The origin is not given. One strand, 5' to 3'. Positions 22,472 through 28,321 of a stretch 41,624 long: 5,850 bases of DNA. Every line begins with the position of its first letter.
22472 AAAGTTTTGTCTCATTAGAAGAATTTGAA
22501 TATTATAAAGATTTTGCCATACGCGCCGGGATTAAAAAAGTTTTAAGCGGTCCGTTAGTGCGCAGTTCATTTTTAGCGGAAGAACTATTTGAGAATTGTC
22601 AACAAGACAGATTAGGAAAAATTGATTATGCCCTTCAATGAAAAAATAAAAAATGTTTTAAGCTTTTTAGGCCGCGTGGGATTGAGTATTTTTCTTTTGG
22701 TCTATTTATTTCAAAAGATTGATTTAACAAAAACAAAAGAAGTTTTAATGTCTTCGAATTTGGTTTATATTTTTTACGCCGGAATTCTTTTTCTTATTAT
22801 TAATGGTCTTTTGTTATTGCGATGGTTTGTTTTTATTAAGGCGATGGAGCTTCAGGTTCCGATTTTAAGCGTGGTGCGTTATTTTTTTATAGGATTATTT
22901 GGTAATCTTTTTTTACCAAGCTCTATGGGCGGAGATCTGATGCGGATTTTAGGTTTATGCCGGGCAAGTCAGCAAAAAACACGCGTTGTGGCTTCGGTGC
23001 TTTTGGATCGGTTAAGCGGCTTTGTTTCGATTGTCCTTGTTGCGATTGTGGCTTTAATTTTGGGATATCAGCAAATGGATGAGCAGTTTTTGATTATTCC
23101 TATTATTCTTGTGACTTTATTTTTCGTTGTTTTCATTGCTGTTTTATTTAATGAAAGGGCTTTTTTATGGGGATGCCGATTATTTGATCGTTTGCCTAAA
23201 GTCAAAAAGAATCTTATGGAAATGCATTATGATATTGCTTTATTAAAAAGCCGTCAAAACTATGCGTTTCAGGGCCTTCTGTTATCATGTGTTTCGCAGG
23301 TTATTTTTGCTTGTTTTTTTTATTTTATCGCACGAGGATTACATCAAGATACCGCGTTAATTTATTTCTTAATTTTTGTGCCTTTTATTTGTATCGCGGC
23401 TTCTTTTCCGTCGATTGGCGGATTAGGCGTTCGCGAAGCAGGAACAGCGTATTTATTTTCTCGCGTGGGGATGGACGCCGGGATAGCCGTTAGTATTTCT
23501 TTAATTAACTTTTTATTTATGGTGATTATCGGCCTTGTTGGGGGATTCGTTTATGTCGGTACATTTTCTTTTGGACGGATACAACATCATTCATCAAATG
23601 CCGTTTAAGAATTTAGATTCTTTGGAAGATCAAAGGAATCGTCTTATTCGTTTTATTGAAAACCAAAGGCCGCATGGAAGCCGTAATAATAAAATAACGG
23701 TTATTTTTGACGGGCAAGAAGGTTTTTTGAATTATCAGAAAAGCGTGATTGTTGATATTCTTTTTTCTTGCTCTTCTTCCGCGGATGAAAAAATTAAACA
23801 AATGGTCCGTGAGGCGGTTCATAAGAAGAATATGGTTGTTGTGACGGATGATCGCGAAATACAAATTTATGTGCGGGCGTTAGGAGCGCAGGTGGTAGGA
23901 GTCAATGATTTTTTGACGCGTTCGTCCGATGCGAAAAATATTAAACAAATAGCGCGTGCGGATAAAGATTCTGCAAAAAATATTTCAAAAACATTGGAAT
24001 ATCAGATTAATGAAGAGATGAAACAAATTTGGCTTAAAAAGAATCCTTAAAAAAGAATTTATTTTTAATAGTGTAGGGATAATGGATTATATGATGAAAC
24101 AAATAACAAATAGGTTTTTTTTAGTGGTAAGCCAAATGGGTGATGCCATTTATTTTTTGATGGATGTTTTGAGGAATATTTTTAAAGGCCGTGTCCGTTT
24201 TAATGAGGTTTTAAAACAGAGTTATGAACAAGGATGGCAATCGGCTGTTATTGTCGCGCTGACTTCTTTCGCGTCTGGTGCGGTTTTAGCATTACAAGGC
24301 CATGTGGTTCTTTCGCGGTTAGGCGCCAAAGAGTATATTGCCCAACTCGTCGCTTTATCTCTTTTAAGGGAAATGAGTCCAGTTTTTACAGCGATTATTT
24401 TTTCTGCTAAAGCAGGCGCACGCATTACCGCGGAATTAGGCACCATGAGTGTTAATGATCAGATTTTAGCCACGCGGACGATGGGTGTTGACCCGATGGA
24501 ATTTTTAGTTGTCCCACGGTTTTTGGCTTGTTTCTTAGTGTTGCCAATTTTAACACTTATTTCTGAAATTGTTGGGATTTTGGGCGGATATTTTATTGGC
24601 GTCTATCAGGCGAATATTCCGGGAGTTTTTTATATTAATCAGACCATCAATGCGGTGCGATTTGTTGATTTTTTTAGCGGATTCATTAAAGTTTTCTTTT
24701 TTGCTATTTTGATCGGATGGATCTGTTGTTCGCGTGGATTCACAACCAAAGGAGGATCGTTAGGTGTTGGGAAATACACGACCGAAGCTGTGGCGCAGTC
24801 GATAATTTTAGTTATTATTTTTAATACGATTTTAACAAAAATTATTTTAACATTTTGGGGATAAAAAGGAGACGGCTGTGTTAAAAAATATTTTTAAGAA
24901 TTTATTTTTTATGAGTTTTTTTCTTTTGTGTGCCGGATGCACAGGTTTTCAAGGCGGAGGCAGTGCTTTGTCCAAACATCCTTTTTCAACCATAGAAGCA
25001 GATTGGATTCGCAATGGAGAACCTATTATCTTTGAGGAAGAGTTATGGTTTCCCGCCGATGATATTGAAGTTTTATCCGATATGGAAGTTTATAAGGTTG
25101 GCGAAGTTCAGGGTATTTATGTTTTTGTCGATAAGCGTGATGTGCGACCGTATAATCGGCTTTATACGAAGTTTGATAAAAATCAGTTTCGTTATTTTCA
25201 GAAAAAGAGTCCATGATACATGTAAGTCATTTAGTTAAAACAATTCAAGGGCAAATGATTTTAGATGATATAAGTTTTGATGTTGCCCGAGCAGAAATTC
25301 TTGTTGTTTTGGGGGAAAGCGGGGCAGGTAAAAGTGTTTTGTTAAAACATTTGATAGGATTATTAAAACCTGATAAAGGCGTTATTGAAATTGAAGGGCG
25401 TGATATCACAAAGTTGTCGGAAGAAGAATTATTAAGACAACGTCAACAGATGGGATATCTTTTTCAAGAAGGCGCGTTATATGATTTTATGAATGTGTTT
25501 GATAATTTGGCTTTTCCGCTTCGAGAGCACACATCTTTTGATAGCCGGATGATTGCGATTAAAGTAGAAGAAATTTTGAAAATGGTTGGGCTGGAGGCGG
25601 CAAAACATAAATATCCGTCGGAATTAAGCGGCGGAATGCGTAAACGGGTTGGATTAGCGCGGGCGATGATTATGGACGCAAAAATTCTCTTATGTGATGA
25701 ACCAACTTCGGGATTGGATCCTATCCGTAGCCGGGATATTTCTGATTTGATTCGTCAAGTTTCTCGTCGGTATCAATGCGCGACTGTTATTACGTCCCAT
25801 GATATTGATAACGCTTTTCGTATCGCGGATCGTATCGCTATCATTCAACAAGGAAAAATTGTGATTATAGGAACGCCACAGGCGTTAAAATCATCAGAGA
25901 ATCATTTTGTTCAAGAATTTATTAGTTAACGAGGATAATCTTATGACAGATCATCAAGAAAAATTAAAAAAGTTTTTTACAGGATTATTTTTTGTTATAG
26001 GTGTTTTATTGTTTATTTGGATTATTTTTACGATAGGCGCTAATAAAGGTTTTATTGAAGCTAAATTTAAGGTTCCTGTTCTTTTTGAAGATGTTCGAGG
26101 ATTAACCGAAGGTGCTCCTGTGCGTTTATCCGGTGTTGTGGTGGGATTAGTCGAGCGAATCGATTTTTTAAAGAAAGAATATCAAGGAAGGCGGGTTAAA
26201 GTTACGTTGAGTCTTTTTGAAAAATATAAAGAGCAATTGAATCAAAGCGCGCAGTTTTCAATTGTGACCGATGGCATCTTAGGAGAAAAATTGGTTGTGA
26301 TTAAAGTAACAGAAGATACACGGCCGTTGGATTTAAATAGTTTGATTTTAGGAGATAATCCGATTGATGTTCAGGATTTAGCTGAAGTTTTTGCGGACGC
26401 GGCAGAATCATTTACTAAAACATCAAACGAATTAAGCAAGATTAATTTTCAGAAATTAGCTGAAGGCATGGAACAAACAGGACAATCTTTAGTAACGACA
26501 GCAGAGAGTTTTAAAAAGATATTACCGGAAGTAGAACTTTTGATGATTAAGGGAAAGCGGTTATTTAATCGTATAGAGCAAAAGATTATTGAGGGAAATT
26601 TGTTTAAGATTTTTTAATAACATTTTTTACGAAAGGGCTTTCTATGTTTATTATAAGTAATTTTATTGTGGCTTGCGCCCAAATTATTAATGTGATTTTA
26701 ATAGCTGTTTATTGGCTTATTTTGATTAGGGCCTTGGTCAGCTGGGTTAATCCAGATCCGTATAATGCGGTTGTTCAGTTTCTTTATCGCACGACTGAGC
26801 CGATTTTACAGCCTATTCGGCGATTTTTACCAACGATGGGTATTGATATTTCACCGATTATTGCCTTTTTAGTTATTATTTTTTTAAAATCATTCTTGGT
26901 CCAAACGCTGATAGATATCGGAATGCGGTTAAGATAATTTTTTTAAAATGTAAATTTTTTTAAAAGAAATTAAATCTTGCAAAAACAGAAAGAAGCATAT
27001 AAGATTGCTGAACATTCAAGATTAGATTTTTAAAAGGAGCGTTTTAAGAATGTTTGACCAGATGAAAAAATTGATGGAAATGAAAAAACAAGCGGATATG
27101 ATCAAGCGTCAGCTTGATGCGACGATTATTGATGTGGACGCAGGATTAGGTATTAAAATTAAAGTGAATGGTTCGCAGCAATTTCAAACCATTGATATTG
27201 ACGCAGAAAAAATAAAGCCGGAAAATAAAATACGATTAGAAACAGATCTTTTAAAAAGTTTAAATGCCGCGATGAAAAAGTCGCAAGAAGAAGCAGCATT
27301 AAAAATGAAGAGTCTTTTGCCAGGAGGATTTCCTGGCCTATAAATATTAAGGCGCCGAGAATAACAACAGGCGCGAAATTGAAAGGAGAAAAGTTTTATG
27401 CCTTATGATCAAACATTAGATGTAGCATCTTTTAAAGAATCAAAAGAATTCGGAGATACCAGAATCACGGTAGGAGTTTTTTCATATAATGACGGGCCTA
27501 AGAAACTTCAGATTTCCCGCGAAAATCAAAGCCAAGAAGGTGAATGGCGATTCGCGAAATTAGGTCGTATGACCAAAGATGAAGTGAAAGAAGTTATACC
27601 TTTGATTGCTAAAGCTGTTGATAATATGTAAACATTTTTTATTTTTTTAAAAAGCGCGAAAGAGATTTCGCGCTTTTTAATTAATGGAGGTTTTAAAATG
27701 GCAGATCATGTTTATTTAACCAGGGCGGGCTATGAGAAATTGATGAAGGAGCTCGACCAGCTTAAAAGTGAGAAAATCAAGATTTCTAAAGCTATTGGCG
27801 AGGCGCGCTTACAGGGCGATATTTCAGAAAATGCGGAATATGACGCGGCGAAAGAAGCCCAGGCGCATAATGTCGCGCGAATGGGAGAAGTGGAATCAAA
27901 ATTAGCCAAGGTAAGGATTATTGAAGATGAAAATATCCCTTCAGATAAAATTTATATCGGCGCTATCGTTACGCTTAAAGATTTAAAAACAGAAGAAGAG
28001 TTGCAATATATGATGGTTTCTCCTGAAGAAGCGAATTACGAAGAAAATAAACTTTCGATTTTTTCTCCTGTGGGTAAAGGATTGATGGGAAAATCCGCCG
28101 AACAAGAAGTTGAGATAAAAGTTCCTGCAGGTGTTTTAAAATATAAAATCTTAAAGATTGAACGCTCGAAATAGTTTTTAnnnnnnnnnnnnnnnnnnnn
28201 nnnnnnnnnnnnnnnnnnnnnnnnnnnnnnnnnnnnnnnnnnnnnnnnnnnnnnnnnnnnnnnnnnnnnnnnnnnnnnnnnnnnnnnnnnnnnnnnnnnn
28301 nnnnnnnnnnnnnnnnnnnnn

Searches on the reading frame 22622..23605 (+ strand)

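Call 72: search_protein_families(library=pfam, proteins=[window:22622-23605:+], max_evalue=0.00001)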
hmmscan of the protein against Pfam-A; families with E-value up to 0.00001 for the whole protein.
window:22622-23605:+ (328 aa): 1 family
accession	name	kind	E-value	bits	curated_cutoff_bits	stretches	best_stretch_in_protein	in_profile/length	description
PF03706.18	LPG_synthase_TM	-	1.2e-37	130.5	33.4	1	17-307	3-301/302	Lysylphosphatidylglycerol synthase TM region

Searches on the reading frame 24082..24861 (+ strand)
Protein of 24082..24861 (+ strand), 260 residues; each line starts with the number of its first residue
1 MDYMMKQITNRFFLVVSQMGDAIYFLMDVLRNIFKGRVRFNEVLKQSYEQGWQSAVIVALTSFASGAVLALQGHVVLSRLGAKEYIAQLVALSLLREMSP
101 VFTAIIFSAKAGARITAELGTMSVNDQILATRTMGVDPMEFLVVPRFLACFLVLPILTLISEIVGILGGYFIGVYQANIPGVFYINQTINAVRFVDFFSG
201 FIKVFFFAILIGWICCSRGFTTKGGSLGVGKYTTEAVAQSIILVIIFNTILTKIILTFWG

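Call 72: search_protein_families(library=pfam, proteins=[window:24082-24861:+], max_evalue=0.00001)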
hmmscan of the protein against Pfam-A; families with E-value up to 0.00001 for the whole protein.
window:24082-24861:+ (260 aa): 1 family
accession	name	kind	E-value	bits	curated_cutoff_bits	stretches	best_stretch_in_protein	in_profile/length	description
PF02405.21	MlaE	-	2.4e-72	243.4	22.5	1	44-253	2-211/212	Permease MlaE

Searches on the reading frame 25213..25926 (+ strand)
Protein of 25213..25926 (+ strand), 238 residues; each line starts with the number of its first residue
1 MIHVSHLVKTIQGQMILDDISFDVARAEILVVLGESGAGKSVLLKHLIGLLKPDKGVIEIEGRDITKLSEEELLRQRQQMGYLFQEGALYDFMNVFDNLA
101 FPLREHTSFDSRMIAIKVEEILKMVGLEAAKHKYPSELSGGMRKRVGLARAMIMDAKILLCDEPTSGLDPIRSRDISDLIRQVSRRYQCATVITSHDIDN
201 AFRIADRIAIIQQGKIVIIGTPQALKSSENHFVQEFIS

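Call 72: search_protein_families(library=pfam, proteins=[window:25213-25926:+], max_evalue=0.00001)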
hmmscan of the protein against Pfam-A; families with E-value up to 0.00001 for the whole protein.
window:25213-25926:+ (238 aa): 2 families
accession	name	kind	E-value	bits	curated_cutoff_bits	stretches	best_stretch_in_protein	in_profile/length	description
PF00005.33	ABC_tran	-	7.9e-35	120.9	25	1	17-166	1-137/137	ABC transporter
PF13304.12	AAA_21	-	1.1e-06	29.4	27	0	134-197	234-299/304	AAA domain, putative AbiEii toxin, Type IV TA system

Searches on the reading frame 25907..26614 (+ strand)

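Call 72: search_protein_families(library=pfam, proteins=[window:25907-26614:+], max_evalue=0.00001)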
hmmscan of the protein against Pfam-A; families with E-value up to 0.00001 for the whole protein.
window:25907-26614:+ (236 aa): 1 family
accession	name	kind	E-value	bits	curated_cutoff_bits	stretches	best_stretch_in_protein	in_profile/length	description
PF02470.25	MlaD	-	3.2e-14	53.4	25.1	1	56-132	5-78/81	MlaD protein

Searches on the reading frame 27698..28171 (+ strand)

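Call 72: search_protein_families(library=pfam, proteins=[window:27698-28171:+], max_evalue=0.00001)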
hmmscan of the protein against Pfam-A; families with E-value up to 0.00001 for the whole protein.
window:27698-28171:+ (158 aa): 2 families
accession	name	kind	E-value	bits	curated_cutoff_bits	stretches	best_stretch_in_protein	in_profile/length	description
PF01272.25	GreA_GreB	-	6.5e-24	84.2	26.9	1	81-155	2-76/77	Transcription elongation factor, GreA/GreB, C-term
PF03449.20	GreA_GreB_N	-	1.2e-22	80.4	24.5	1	5-74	1-71/71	Transcription elongation factor, N-terminal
